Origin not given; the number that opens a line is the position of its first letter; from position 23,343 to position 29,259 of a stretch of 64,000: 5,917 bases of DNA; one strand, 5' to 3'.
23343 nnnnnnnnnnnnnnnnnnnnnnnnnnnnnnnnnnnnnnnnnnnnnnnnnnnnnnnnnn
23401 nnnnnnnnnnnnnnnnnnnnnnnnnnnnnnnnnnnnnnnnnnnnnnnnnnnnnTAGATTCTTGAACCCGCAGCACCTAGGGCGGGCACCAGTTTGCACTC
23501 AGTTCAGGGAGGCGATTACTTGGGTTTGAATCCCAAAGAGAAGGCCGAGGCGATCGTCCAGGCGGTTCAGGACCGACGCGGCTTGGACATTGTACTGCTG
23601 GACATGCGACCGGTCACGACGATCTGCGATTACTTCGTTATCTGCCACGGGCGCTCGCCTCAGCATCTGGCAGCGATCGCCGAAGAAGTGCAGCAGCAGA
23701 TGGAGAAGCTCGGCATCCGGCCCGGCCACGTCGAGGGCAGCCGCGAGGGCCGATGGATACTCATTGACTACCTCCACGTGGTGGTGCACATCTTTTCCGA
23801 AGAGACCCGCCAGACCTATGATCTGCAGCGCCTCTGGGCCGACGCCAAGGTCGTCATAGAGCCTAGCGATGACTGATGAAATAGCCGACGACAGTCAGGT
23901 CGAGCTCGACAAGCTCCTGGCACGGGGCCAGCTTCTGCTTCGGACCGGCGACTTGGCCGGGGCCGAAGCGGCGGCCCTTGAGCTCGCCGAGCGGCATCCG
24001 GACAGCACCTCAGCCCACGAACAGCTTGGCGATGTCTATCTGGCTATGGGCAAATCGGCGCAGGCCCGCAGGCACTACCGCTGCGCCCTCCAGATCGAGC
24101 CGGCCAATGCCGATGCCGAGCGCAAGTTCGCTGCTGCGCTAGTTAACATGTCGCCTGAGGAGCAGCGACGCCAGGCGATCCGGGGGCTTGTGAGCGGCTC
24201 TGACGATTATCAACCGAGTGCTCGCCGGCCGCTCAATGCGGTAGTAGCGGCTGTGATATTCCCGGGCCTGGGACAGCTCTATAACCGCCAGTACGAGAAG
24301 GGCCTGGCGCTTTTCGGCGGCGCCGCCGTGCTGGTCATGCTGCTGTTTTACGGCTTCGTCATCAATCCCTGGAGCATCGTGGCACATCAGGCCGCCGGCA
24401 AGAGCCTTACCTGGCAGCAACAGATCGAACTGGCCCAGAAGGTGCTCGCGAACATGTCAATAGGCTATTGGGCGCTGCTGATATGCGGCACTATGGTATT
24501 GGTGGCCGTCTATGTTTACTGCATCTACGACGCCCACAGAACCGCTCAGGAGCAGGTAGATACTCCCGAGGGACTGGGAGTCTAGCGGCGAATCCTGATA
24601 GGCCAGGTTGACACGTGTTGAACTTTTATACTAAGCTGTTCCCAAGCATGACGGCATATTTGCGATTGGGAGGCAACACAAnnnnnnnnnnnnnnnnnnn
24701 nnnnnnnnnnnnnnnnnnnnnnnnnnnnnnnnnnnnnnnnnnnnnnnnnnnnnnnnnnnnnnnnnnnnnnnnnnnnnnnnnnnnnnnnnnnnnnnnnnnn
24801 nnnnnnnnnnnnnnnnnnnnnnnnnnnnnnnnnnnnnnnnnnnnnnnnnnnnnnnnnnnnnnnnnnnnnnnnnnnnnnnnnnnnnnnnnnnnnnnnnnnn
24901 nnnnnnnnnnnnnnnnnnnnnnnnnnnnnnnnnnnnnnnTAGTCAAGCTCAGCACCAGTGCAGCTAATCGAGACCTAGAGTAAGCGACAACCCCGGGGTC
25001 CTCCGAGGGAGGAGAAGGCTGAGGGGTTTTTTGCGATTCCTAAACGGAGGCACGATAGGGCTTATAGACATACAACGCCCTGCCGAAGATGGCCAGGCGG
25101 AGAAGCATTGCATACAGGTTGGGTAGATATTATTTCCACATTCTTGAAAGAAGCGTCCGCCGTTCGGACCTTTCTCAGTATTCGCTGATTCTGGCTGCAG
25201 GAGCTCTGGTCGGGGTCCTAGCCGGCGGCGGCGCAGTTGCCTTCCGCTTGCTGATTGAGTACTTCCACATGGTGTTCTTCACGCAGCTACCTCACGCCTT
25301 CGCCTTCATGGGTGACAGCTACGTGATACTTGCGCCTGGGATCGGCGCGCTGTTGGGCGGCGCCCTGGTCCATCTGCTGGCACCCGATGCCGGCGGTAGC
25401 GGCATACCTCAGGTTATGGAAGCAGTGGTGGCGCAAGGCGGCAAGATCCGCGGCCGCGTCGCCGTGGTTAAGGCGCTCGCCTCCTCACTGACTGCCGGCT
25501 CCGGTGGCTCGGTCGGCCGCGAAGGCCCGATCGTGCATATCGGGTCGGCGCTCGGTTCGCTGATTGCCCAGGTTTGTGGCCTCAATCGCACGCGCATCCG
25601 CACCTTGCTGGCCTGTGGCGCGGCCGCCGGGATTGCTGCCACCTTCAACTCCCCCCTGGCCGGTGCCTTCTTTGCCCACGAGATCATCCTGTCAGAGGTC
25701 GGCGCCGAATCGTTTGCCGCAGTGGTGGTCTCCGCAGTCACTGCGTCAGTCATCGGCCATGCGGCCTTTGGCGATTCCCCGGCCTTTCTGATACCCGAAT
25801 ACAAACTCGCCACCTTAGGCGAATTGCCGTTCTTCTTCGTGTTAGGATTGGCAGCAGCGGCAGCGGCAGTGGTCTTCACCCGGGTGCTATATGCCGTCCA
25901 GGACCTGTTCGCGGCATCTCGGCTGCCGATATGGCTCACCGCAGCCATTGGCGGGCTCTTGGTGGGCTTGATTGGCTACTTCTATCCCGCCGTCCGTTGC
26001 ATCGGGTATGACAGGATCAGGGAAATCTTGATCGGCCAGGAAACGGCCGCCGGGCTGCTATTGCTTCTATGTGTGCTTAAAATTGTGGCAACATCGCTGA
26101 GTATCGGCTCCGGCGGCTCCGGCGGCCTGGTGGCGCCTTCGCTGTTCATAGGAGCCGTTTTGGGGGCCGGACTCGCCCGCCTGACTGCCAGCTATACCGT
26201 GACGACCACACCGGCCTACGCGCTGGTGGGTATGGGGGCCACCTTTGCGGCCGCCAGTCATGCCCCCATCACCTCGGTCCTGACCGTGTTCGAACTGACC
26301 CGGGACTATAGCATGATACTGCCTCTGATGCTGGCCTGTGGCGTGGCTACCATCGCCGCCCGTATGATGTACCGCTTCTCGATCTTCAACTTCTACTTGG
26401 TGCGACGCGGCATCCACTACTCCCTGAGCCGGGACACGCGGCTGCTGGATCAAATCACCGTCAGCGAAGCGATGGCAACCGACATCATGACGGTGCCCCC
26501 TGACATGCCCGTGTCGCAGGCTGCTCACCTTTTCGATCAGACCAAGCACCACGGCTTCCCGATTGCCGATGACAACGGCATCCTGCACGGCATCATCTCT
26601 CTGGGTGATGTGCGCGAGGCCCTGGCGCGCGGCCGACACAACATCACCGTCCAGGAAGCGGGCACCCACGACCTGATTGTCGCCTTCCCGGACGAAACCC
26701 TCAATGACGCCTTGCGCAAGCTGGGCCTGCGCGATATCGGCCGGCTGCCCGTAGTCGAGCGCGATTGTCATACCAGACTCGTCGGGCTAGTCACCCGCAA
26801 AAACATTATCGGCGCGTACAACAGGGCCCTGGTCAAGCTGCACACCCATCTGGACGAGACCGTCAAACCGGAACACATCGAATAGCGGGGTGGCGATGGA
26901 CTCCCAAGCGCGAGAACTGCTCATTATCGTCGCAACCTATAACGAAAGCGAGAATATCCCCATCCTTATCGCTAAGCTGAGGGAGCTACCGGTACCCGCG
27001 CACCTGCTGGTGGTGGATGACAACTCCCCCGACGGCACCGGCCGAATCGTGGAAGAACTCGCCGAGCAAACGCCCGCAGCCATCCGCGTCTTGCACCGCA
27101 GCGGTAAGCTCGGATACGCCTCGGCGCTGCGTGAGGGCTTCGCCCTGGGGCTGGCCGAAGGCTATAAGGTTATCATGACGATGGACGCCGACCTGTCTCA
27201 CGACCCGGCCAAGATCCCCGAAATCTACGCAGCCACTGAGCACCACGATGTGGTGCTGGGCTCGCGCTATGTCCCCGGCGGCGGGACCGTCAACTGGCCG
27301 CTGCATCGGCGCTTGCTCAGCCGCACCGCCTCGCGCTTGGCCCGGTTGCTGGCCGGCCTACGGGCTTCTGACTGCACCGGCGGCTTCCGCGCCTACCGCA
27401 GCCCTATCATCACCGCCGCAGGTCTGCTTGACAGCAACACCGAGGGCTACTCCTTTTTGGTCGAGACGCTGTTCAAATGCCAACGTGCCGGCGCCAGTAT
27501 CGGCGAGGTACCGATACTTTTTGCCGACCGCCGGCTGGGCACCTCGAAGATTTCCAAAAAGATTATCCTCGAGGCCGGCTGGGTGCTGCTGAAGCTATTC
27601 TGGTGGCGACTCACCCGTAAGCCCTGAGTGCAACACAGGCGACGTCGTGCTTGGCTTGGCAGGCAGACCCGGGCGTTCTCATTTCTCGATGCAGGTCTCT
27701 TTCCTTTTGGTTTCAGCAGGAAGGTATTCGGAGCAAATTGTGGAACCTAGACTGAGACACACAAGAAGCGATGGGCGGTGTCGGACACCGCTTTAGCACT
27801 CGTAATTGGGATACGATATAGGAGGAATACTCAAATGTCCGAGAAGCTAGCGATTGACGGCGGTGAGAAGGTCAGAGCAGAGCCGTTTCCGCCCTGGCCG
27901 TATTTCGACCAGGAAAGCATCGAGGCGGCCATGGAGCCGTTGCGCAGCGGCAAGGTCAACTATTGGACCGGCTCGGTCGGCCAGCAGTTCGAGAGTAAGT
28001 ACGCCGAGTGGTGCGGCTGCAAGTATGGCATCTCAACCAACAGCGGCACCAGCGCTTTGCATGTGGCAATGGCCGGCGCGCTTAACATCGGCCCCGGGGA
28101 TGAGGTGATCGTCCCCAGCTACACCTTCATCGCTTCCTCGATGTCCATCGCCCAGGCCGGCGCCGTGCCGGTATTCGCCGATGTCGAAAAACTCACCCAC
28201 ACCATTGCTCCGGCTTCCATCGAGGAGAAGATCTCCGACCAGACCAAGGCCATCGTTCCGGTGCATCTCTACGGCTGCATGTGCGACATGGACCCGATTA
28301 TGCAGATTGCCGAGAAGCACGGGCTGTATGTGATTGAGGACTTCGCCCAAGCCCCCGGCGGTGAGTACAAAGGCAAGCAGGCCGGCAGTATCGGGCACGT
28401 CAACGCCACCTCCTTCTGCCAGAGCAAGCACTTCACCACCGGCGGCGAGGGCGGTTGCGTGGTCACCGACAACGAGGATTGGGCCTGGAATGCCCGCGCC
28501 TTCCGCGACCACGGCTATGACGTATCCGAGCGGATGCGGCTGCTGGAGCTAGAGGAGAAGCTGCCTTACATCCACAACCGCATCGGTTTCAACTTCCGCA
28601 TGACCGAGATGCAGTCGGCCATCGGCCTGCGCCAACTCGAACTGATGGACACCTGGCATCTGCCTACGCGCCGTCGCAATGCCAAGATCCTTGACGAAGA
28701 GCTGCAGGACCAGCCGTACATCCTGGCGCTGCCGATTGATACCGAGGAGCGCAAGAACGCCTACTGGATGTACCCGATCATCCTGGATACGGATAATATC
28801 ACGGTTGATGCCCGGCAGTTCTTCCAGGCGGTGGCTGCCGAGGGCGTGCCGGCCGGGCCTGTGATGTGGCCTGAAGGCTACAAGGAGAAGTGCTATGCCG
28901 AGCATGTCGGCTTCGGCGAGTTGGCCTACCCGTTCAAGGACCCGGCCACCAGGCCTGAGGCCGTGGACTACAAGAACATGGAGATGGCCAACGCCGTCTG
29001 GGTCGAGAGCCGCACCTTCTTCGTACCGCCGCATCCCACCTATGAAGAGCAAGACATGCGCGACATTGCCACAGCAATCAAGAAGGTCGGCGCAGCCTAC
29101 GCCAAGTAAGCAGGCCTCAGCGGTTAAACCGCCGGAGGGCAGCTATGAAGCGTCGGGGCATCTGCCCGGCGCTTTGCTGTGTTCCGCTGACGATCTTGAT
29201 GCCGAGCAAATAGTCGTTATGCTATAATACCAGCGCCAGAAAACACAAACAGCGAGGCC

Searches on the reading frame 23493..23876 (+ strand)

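Call 71: search_protein_families(library=pfam, proteins=[window:23493-23876:+])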
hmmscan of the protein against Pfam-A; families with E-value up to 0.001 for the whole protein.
window:23493-23876:+ (127 aa): 1 family
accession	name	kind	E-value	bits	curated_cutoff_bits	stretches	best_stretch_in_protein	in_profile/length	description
PF02410.21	RsfS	-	1.4e-33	115.5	21.6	1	20-115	2-98/98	Ribosomal silencing factor during starvation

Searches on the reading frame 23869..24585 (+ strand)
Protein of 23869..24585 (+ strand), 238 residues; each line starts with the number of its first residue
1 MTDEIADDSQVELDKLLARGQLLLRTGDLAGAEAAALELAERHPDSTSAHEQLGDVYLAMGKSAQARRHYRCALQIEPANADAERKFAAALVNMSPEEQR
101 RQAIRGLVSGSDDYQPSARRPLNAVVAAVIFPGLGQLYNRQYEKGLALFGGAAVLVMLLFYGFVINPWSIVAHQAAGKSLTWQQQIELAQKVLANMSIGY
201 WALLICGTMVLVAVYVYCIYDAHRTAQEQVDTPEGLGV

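Call 71: search_protein_families(library=pfam, proteins=[window:23869-24585:+])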
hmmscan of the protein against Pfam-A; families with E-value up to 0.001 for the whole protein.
window:23869-24585:+ (238 aa): 13 families
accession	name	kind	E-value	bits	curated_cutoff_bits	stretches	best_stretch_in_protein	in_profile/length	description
PF13428.12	TPR_14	-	2.6e-06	28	23.5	1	16-55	4-43/44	Tetratricopeptide repeat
PF18935.5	DUF5683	-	5.3e-06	26.9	26.7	1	119-159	3-43/151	Family of unknown function (DUF5683)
PF13432.12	TPR_16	-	1e-05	26.3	32.7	1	17-80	1-64/65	Tetratricopeptide repeat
PF13414.12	TPR_11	-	2.9e-05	24.1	26.8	1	54-91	1-38/42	TPR repeat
PF00515.34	TPR_1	-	4.2e-05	23.6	27.8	1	49-80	3-34/34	Tetratricopeptide repeat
PF13431.12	TPR_17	-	7.5e-05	23.2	24.4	0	37-67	3-33/34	Tetratricopeptide repeat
PF23914.1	TPR_CcmH_CycH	-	0.00012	22.3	42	1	42-107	45-110/158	Cytochrome c-type biogenesis protein H TPR domain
PF13424.12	TPR_12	-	0.00014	22.5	30.1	1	19-76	9-74/77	Tetratricopeptide repeat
PF13181.12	TPR_8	-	0.00016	22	25.7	0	49-80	3-34/34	Tetratricopeptide repeat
PF13174.12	TPR_6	-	0.00026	21.9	26.3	0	16-46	3-33/33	Tetratricopeptide repeat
PF14559.12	TPR_19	-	0.00029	21.5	25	0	58-93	2-37/68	Tetratricopeptide repeat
PF07719.23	TPR_2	-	0.00034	21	27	0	49-80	3-34/34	Tetratricopeptide repeat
PF07721.20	TPR_4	-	0.00053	20.8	27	0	49-71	3-25/26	Tetratricopeptide repeat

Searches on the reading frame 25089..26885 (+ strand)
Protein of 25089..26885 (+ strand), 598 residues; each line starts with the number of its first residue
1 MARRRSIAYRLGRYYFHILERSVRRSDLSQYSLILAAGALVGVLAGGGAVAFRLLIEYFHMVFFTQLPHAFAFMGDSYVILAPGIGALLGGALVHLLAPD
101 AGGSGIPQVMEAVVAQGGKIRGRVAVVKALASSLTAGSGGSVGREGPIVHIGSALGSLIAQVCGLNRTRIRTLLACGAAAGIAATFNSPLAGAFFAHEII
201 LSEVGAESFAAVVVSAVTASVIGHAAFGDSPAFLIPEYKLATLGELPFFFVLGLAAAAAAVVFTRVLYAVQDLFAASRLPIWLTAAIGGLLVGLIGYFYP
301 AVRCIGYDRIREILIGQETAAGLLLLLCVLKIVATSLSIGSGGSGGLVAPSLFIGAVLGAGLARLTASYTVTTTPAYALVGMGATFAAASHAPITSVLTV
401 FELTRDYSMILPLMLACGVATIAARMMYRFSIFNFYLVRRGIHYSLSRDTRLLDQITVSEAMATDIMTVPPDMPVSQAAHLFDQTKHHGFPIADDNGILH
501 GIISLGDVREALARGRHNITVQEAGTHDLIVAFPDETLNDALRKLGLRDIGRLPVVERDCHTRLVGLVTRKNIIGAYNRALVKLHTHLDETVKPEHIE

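Call 3: search_protein_families(library=pfam, proteins=[window:25089-26885:+])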
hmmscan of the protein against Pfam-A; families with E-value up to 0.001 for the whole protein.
window:25089-26885:+ (598 aa): 2 families
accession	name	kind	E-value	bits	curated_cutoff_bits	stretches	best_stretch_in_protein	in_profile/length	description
PF00654.25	Voltage_CLC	-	1.5e-94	317.5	24.8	1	86-424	1-345/346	Voltage gated chloride channel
PF00571.33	CBS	-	3.2e-25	88.7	24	2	458-513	1-56/57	CBS domain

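Call 4: search_protein_families(library=ncbifam, proteins=[window:25089-26885:+])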
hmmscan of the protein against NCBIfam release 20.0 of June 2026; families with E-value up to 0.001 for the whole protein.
window:25089-26885:+ (598 aa): 14 families
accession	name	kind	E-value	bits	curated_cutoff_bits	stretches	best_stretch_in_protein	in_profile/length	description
NF002505.0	PRK01862.1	equivalog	1.9e-100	337.2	482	1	26-579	16-572/577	ClcB-like voltage-gated chloride channel protein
NF003640.0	PRK05277.1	equivalog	2.9e-74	250.5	350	1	30-439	29-449/471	H(+)/Cl(-) exchange transporter ClcA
NF002437.0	PRK01610.1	equivalog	8.2e-43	147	425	1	40-434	21-422/429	voltage-gated ClC-type chloride channel ClcB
TIGR01302.1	IMP_dehydrog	equivalog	5.2e-10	38.8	481.5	1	459-574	83-197/450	IMP dehydrogenase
NF038279.1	TF_CBS_SpxR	exception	1.2e-08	34.2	600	1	472-580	206-308/427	CBS-HotDog domain-containing transcription factor SpxR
NF002971.0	PRK03655.1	equivalog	1.4e-08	34.4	312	1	41-382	19-359/414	ion channel protein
NF041552.1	TF_PrdR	equivalog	1.5e-08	33.4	795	1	454-590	4-138/577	sigma-54 dependent transcriptional regulator PrdR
NF011447.0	PRK14869.2-3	equivalog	1.3e-06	27.3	522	0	455-508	244-297/540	putative manganese-dependent inorganic diphosphatase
TIGR01186.1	proV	subfamily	2.6e-06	26.8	326.6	1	456-577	242-357/363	betaine/proline/choline family ABC transporter ATP-binding protein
NF041630.1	CBS_CbpB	equivalog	3.4e-05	23.7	125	0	482-583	37-141/143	cyclic-di-AMP-binding protein CbpB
NF011443.0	PRK14869.1-5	equivalog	0.00011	20.8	335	0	458-511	71-124/546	putative manganese-dependent inorganic diphosphatase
NF053863.1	DS11_antiphage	equivalog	0.00039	19.6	260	1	456-574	75-189/305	CBS domain-containing anti-phage protein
NF053704.1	TransRegCcpNBacil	equivalog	0.00044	19.7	260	0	455-576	74-201/208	transcriptional regulator CcpN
TIGR00393.1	kpsF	subfamily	0.00053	19.7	203.7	0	457-568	156-267/268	KpsF/GutQ family sugar-phosphate isomerase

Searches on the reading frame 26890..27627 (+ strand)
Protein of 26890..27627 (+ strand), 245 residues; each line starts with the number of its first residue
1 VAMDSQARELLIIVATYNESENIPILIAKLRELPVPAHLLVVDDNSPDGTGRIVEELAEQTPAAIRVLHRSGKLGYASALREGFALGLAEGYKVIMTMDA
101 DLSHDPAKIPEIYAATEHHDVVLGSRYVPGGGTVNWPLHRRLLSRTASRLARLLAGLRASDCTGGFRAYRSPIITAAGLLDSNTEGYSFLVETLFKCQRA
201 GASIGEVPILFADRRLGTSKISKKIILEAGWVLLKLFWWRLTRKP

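Call 3: search_protein_families(library=pfam, proteins=[window:26890-27627:+])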
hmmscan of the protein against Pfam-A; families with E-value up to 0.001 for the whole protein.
window:26890-27627:+ (245 aa): 2 families
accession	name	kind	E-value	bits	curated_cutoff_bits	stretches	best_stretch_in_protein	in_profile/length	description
PF00535.33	Glycos_transf_2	-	1.3e-28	100.4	23.3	1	12-173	2-163/168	Glycosyl transferase family 2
PF13641.12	Glyco_tranf_2_3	-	0.00011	22.8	27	1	10-189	3-186/230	Glycosyltransferase like family 2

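Call 4: search_protein_families(library=ncbifam, proteins=[window:26890-27627:+])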
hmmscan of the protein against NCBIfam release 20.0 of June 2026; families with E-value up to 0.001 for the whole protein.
window:26890-27627:+ (245 aa): 13 families
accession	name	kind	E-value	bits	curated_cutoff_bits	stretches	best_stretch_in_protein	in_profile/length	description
NF041391.1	DPhHxTase_Halo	equivalog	6.1e-15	54.8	375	1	15-220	2-191/213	dolichyl-phosphate hexose transferase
NF007986.1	PRK10714.1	equivalog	1e-14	54.3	529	1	8-223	6-212/316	undecaprenyl-phosphate 4-deoxy-4-formamido-L-arabinose transferase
NF058614.1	PPMAGASynPpgS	equivalog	1.8e-12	47.2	370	1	11-209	3-194/226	polyprenyl-phospho-N-acetylgalactosaminyl synthase PpgS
TIGR04182.1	glyco_TIGR04182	equivalog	2.8e-11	43.4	325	1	11-218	3-197/293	S-layer glycoprotein N-glycosyltransferase AglJ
TIGR03937.1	PgaC_IcaA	equivalog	2.7e-10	39.8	422.3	1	7-102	44-136/407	poly-beta-1,6-N-acetyl-D-glucosamine synthase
TIGR03469.1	HpnB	hypoth_equivalog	4.1e-09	36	379.25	1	9-128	45-172/386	hopene-associated glycosyltransferase HpnB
NF047588.1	GlcsyltransPgfSStrep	equivalog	3.7e-08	32.9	500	1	10-133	3-128/308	glycosyltransferase PgfS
NF041875.1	EPS_EpsD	equivalog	1e-07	31.7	370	1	12-150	3-139/325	exopolysaccharide biosynthesis glycosyltransferase EpsD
TIGR04283.1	glyco_like_mftF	equivalog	4.2e-07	29.8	182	1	12-60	3-52/221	TIGR04283 family arsenosugar biosynthesis glycosyltransferase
NF045692.1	OglycostaseCruG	equivalog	1.2e-05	24.4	600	1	10-122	43-160/386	2'-O-glycosyltransferase CruG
NF053846.1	glyco_with_XrtP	equivalog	1.4e-05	23.9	520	1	12-71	45-103/440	XrtP-associated glycosyltransferase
NF007482.0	PRK10073.1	equivalog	0.00015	20.9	423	1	3-103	1-97/334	glycosyltransferase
NF038302.1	EPS_HpsE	equivalog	0.00025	20.2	300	1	10-114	3-109/307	hormogonium polysaccharide biosynthesis glycosyltransferase HpsE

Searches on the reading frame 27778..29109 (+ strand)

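Call 3: search_protein_families(library=pfam, proteins=[window:27778-29109:+])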
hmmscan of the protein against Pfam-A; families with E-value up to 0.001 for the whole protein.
window:27778-29109:+ (443 aa): 4 families
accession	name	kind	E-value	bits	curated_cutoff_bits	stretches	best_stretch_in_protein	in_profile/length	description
PF01041.23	DegT_DnrJ_EryC1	-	6.3e-92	309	19.8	1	44-377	4-321/360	DegT/DnrJ/EryC1/StrS aminotransferase family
PF01053.26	Cys_Met_Meta_PP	-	1.8e-05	23.9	27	1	69-188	55-173/381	Cys/Met metabolism PLP-dependent enzyme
PF00155.27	Aminotran_1_2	-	8.5e-05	22.3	19.7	1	61-190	37-187/361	Aminotransferase class I and II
PF01212.27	Beta_elim_lyase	-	0.0008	19.2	27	0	51-322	17-278/288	Beta-eliminating lyase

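Call 4: search_protein_families(library=ncbifam, proteins=[window:27778-29109:+])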
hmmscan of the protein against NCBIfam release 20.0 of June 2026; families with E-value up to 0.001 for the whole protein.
window:27778-29109:+ (443 aa): 17 families
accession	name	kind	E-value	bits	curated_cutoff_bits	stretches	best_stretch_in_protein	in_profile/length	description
TIGR03588.1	PseC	equivalog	1.8e-66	224.6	423.5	1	43-359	9-323/380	UDP-4-amino-4,6-dideoxy-N-acetyl-beta-L-altrosamine transaminase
TIGR04181.1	NHT_00031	hypoth_equivalog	1.6e-60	204.9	420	1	41-374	6-336/359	LegC family aminotransferase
NF008658.2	PRK11658.1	equivalog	5.2e-56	189.9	631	1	41-437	10-376/379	UDP-4-amino-4-deoxy-L-arabinose aminotransferase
NF008687.0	PRK11706.1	equivalog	8e-55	186.1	375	1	65-339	30-299/375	dTDP-4-amino-4,6-dideoxygalactose transaminase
NF011936.0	PRK15407.1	equivalog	5.6e-53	180.2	423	1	63-436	62-434/440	lipopolysaccharide biosynthesis protein RfbH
TIGR02379.1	ECA_wecE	subfamily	4.7e-51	173.7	434.85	1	64-338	29-299/376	dTDP-4-amino-4,6-dideoxy-D-glucose transaminase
TIGR04427.1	PLP_DesI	equivalog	2e-43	149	650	1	64-374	50-341/390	dTDP-4-dehydro-6-deoxyglucose aminotransferase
NF005816.0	PRK07682.1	equivalog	2.8e-08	32.8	620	1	85-188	94-202/390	aminotransferase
NF005744.0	PRK07568.1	subfamily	6.7e-08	31.7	389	1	86-233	93-252/398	pyridoxal phosphate-dependent aminotransferase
NF004621.0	PRK05957.1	equivalog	5.6e-07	28.6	498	1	104-220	110-225/389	pyridoxal phosphate-dependent aminotransferase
NF005817.0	PRK07683.1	equivalog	1.7e-06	27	575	1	85-160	93-166/387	aminotransferase A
NF041364.1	GntC_guanitoxin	equivalog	1.1e-05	24.5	415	1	97-190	74-175/356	guanitoxin biosynthesis PLP-dependent (S)-gamma-hydroxy-L-arginine cyclodehydratase GntC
NF006488.0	PRK08912.1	equivalog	1.4e-05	24.2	498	1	87-161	93-165/387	aminotransferase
NF004975.0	PRK06348.1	equivalog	2.3e-05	23.6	549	1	44-186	44-199/384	pyridoxal phosphate-dependent aminotransferase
NF004770.0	PRK06108.1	subfamily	9.9e-05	21.3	422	1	81-188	96-209/396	pyridoxal phosphate-dependent aminotransferase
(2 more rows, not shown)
